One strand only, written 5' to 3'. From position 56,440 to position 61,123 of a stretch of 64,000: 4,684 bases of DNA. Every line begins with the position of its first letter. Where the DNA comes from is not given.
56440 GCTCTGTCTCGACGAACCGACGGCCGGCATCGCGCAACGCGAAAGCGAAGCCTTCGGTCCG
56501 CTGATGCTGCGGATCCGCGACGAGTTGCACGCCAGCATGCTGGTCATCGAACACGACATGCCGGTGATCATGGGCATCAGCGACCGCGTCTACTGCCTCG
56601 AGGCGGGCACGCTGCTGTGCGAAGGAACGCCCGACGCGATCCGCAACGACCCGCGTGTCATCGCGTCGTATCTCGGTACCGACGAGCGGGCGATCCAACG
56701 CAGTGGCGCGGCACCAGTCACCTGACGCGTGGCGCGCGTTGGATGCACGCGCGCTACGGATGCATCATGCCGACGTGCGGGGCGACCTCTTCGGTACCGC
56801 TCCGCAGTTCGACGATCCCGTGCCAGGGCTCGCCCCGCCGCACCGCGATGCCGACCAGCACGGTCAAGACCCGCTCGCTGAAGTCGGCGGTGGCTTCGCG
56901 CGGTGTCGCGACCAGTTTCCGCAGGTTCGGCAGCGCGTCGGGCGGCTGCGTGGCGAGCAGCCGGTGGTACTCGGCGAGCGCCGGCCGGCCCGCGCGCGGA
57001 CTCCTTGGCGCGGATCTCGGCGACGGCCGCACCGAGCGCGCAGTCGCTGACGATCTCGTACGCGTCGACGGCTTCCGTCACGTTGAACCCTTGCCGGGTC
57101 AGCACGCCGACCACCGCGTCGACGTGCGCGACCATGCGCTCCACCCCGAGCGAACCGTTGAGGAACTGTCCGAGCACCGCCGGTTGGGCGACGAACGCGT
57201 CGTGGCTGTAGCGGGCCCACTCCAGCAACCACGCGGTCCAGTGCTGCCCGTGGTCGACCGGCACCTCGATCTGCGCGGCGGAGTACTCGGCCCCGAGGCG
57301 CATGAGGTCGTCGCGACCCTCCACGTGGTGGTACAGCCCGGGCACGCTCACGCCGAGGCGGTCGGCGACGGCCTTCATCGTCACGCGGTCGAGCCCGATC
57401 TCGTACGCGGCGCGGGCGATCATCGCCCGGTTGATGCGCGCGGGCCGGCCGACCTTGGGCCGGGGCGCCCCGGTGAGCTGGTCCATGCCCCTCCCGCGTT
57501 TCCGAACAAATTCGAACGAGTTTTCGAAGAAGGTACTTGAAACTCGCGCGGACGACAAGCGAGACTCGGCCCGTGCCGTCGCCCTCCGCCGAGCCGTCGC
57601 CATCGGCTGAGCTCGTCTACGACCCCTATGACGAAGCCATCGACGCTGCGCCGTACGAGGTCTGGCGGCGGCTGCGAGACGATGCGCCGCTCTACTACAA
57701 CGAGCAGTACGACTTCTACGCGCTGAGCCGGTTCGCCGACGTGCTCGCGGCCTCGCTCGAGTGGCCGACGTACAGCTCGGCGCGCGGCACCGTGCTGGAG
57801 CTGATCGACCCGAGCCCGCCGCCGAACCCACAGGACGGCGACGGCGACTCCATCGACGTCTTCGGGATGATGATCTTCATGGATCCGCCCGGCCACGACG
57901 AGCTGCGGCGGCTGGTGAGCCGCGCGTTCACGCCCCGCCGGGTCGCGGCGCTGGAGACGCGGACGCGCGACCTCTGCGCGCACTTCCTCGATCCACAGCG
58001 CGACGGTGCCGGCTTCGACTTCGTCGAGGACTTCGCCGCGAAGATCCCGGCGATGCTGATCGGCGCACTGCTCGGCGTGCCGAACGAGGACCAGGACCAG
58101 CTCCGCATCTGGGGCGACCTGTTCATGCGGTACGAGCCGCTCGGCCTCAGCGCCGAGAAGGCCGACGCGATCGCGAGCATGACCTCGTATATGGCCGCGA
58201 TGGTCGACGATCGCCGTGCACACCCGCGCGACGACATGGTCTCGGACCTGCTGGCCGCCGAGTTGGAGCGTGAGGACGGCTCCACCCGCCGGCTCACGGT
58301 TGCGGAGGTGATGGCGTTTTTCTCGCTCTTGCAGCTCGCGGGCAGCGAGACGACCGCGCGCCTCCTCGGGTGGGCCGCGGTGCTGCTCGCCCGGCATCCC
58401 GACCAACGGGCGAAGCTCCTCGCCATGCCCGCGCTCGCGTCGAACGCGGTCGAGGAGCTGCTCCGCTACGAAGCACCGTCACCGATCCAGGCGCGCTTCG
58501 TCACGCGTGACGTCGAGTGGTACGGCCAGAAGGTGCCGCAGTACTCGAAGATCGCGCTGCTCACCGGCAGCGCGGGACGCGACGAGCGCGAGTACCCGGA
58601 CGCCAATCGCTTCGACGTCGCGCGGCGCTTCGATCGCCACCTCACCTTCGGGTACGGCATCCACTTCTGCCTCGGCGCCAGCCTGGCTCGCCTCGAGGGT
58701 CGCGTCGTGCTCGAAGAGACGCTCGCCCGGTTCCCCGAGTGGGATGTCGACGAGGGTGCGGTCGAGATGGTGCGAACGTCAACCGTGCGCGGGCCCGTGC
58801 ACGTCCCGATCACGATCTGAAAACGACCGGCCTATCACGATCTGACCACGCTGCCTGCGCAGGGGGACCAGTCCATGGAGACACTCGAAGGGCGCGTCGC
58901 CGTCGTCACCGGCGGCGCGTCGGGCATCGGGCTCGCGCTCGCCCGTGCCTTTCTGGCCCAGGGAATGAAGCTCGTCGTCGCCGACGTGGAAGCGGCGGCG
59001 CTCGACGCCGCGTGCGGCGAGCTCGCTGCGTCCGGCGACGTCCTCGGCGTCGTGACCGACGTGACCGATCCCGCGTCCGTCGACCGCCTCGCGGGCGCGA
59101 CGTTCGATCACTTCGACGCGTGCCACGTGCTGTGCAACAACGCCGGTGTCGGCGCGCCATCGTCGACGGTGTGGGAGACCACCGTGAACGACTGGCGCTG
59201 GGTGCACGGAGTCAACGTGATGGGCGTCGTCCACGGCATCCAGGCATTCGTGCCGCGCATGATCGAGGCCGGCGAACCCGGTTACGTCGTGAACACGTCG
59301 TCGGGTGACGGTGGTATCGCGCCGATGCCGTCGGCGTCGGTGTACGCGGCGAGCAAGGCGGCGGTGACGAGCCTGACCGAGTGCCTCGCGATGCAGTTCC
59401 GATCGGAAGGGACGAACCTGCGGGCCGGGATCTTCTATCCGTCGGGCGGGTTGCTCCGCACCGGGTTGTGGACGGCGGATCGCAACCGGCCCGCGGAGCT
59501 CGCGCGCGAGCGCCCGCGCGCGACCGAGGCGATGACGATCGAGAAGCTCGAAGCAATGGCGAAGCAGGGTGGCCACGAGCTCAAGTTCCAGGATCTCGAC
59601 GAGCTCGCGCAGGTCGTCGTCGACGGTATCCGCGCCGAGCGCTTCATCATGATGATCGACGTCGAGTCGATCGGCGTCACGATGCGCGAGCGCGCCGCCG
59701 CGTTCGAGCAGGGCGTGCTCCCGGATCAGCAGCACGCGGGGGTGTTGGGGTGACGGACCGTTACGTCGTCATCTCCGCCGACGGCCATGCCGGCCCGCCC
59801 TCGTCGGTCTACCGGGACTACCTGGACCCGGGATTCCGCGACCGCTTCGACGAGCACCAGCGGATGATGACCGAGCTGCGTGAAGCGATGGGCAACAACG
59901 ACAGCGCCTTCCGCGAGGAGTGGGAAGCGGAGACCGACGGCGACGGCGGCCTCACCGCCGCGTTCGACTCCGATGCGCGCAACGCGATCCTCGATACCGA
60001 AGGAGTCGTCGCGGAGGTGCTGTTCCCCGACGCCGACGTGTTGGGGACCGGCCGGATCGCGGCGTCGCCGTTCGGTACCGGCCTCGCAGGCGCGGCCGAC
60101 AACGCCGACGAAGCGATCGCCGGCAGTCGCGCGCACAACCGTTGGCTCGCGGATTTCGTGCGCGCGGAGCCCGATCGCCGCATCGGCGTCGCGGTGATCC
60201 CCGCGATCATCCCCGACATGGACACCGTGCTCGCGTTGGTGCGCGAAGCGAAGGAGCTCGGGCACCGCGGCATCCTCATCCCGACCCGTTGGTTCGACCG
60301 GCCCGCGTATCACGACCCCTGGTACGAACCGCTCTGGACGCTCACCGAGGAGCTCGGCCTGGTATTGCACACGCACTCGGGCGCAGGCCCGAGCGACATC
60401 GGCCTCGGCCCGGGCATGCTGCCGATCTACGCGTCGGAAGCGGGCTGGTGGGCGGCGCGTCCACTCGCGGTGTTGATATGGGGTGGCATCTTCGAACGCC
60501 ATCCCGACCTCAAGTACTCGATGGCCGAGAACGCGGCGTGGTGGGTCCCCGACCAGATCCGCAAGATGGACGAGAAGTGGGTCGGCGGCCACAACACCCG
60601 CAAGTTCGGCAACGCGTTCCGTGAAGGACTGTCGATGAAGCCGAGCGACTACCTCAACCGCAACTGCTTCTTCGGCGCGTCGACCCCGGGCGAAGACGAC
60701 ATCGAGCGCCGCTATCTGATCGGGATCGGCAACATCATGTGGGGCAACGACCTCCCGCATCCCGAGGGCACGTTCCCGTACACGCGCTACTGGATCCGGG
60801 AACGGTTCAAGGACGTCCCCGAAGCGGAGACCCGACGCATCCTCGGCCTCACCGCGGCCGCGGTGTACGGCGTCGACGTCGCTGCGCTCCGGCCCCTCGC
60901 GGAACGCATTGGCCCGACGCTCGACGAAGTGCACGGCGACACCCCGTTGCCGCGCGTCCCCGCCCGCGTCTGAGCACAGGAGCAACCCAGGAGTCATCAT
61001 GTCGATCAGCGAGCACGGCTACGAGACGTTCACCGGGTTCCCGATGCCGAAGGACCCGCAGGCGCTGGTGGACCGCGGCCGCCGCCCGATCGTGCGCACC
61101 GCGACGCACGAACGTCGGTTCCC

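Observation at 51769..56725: Liv-type ABC importer with unusual domain fusions: an MFS permease domain fused to the LivF-like ATPase, and a LivH-LivM-LivG triple fusion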

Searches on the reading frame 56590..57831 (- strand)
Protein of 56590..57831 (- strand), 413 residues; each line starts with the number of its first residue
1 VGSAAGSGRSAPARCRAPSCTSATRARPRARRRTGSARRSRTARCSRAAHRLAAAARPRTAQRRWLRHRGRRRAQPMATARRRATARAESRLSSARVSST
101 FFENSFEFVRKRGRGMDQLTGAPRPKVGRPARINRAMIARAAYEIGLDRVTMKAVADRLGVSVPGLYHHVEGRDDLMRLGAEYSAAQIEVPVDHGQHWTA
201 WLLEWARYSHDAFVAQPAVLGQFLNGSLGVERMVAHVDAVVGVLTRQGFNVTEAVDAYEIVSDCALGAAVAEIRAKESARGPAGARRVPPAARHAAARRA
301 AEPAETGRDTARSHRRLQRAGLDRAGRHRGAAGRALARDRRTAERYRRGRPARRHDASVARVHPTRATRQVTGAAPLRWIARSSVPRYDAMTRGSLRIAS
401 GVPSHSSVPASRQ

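Call 3: search_protein_families(library=pfam, proteins=[window:56590-57831:-], max_evalue=0.01)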
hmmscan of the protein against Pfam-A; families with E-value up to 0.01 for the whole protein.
window:56590-57831:- (413 aa): 1 family
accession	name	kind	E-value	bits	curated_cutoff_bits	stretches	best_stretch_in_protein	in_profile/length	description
PF00440.29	TetR_N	-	5.2e-07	29.8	24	1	141-177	8-44/47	Bacterial regulatory proteins, tetR family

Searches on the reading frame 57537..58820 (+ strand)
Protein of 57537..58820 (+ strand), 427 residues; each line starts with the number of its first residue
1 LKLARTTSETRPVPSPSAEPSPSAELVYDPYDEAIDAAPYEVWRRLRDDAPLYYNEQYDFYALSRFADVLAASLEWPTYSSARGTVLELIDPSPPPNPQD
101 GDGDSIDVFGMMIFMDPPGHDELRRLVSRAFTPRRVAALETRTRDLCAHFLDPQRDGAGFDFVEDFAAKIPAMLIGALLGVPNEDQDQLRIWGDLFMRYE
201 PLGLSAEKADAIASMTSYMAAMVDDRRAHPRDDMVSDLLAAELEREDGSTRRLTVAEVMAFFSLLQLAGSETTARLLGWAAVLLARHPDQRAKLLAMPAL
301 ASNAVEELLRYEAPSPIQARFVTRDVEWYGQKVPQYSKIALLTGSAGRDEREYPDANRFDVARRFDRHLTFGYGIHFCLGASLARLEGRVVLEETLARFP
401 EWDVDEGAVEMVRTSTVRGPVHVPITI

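Call 17: search_protein_families(library=pfam, proteins=[window:57537-58820:+], max_evalue=0.001)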
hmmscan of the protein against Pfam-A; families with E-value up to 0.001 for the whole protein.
window:57537-58820:+ (427 aa): 1 family
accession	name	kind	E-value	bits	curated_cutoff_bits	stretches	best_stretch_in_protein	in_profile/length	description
PF00067.27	p450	-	2.9e-26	92.7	22.8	1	206-405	207-437/462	Cytochrome P450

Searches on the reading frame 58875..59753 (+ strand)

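Call 17: search_protein_families(library=pfam, proteins=[window:58875-59753:+], max_evalue=0.001)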
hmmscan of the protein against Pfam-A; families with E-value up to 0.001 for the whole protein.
window:58875-59753:+ (292 aa): 4 families
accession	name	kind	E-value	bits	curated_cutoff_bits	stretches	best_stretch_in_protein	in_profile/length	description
PF00106.31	adh_short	-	6.5e-41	140.4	26.6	1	7-182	1-172/195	short chain dehydrogenase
PF13561.12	adh_short_C2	-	1.8e-31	110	27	1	15-180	3-166/236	Enoyl-(Acyl carrier protein) reductase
PF08659.16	KR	-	1.3e-06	28.9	22.6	1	10-169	4-161/180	KR domain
PF01370.27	Epimerase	-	3.1e-06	27.2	20.9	1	10-188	2-173/240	NAD dependent epimerase/dehydratase family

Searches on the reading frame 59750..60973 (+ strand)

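Call 17: search_protein_families(library=pfam, proteins=[window:59750-60973:+], max_evalue=0.001)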
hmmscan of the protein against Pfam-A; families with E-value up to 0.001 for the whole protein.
window:59750-60973:+ (407 aa): 1 family
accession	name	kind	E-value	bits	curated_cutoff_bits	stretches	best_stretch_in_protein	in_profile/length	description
PF04909.20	Amidohydro_2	-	8.3e-20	72.1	26.4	1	113-374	50-288/289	Amidohydrolase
